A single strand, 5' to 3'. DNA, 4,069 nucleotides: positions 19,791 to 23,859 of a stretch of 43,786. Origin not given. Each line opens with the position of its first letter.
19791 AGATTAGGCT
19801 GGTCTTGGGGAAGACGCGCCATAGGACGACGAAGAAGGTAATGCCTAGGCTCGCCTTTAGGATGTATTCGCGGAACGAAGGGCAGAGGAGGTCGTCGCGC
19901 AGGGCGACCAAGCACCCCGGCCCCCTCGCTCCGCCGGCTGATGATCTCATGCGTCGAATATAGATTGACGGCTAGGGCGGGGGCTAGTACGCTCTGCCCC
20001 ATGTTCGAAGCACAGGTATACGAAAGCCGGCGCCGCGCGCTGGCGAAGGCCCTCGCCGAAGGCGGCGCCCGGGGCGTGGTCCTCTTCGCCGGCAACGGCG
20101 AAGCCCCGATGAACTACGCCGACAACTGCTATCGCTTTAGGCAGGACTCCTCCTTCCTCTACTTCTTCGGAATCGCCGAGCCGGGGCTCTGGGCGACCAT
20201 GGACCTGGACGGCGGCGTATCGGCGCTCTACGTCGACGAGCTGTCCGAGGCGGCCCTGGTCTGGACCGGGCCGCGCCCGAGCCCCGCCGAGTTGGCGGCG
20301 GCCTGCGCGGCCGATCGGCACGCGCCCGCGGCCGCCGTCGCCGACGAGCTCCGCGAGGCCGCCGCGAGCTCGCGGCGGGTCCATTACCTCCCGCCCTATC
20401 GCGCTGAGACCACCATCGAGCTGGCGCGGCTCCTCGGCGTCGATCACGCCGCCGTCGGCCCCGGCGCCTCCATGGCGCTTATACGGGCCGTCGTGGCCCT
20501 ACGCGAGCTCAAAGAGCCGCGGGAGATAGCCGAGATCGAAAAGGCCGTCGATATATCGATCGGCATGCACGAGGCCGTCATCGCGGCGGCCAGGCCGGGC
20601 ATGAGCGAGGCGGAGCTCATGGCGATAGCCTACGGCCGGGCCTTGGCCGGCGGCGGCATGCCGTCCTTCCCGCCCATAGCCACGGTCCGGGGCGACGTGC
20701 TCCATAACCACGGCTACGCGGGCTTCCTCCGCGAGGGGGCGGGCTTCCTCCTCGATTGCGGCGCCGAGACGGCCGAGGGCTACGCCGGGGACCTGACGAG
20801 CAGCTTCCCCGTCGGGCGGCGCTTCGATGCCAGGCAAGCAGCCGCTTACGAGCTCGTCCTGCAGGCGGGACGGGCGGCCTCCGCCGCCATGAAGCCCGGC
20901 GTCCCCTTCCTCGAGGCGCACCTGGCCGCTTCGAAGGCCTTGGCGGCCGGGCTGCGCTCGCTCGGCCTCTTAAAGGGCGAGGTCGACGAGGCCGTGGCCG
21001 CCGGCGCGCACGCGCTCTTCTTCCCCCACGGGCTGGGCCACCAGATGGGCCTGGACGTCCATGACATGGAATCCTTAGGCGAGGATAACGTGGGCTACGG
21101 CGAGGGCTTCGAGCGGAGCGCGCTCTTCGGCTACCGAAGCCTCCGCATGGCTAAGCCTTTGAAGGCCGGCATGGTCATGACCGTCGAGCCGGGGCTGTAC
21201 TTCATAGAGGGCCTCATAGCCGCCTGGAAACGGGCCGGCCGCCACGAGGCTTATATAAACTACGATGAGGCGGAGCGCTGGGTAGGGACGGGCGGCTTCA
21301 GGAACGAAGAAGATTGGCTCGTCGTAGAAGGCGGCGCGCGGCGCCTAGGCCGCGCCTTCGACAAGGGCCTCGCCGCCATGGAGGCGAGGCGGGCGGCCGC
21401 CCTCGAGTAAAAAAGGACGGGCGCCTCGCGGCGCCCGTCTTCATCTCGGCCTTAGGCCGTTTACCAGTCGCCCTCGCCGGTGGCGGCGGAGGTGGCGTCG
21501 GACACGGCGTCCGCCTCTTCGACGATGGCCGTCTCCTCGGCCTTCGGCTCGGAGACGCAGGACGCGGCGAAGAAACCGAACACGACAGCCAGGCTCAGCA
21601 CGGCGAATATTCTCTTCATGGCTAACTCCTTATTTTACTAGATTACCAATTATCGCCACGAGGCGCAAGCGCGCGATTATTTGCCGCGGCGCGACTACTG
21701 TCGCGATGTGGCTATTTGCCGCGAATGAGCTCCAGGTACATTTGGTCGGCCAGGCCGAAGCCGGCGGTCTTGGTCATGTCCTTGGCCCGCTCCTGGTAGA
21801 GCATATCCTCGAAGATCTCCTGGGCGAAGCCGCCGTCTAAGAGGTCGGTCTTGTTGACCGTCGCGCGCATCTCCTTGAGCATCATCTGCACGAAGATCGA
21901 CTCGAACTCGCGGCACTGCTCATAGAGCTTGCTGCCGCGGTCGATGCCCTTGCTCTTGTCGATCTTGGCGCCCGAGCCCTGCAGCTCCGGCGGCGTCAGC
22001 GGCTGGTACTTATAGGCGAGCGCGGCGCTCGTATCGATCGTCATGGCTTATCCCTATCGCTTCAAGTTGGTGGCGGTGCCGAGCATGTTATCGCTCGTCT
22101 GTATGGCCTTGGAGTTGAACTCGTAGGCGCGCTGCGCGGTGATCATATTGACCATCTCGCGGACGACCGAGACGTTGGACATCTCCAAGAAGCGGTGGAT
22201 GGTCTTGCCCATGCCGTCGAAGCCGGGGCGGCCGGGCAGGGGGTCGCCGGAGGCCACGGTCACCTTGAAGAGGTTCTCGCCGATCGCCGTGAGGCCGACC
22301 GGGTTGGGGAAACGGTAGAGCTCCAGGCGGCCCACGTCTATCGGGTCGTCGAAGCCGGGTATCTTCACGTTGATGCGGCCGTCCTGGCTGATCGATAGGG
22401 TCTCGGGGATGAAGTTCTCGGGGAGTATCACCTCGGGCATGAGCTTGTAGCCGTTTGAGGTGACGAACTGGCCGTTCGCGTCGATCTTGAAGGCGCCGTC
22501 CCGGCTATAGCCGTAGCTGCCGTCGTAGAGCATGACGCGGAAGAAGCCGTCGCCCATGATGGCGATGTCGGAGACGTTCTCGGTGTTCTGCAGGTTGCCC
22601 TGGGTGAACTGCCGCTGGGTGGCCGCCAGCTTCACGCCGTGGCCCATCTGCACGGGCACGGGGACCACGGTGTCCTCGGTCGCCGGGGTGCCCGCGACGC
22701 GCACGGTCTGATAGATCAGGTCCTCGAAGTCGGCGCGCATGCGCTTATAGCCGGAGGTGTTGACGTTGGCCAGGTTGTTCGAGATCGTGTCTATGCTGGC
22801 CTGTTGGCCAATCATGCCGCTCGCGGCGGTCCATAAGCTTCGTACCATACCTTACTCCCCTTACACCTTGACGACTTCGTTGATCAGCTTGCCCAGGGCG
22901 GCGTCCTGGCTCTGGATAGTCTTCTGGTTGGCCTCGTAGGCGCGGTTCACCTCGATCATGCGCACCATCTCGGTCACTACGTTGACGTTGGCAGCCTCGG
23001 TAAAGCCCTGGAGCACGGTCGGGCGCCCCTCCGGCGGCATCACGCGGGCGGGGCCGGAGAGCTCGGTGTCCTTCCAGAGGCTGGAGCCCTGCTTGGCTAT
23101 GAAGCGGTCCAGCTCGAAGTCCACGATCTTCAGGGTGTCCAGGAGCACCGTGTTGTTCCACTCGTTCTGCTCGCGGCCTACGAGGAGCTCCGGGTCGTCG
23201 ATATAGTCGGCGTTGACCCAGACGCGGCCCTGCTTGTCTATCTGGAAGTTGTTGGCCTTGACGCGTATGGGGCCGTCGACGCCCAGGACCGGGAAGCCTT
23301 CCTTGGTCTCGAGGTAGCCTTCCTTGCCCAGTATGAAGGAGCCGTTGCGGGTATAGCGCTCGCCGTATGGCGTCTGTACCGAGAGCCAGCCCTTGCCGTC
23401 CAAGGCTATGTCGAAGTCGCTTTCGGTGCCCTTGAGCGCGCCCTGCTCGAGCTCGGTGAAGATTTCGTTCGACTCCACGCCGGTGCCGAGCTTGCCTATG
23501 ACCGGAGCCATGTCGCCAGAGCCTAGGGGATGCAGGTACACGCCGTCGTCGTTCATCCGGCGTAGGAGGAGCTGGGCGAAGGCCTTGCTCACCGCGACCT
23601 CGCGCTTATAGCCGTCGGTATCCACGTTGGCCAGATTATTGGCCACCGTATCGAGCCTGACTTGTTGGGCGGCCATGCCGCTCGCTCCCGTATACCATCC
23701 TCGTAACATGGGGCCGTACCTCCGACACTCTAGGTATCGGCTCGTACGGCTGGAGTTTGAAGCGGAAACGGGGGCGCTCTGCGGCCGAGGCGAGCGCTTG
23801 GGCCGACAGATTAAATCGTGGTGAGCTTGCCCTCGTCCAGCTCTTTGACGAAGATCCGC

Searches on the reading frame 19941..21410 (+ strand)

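Call 11: search_protein_families(library=pfam, proteins=[window:19941-21410:+])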
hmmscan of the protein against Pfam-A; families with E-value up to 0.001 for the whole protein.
window:19941-21410:+ (489 aa): 2 families
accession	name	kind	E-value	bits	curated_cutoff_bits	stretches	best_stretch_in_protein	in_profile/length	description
PF00557.29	Peptidase_M24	-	5.8e-42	144.3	23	1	198-462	2-207/208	Metallopeptidase family M24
PF05195.22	AMP_N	-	1.6e-24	86.4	24.6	1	27-147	1-120/121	Aminopeptidase P, N-terminal domain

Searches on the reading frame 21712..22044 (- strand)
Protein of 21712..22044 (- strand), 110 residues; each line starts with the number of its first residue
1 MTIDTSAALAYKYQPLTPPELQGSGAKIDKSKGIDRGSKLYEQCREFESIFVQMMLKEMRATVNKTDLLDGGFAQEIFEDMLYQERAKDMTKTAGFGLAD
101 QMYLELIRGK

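Call 11: search_protein_families(library=pfam, proteins=[window:21712-22044:-])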
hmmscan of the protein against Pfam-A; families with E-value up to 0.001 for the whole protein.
window:21712-22044:- (110 aa): 1 family
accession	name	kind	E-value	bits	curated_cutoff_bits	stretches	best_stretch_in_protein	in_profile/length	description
PF10135.14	Rod-binding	-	2.5e-16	60.4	25.1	1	57-103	1-49/51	Rod binding protein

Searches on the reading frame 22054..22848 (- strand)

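Call 12: search_protein_families(library=pfam, proteins=[window:22054-22848:-])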
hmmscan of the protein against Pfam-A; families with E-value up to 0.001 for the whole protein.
window:22054-22848:- (264 aa): 3 families
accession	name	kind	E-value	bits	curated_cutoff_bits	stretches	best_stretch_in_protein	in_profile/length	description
PF06429.18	Flg_bbr_C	-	3.6e-21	74.9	23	1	220-262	4-46/46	Flagellar basal body rod FlgEFG protein C-terminal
PF22692.1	LlgE_F_G_D1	-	5e-20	71.9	27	1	96-161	1-64/64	Flagellar hook protein FlgE/F/G D1 domain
PF00460.25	Flg_bb_rod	-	4.5e-11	42.9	20.7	1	7-35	3-31/31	Flagella basal body rod protein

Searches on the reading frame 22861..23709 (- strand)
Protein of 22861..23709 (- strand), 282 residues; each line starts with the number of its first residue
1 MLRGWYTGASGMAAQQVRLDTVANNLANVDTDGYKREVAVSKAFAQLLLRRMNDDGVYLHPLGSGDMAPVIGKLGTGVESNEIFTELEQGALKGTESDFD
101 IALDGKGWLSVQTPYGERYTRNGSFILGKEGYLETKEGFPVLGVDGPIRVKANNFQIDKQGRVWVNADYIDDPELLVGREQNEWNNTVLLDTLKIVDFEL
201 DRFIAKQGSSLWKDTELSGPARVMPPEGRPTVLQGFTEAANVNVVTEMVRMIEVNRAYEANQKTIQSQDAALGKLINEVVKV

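Call 12: search_protein_families(library=pfam, proteins=[window:22861-23709:-])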
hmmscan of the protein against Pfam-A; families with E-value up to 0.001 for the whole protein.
window:22861-23709:- (282 aa): 3 families
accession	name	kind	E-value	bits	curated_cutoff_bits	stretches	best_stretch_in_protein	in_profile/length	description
PF06429.18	Flg_bbr_C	-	2.6e-17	62.5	23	1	234-277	2-45/46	Flagellar basal body rod FlgEFG protein C-terminal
PF00460.25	Flg_bb_rod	-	3.1e-13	49.8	20.7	1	6-35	2-31/31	Flagella basal body rod protein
PF22692.1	LlgE_F_G_D1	-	1.9e-11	44.3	27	1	102-164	1-63/64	Flagellar hook protein FlgE/F/G D1 domain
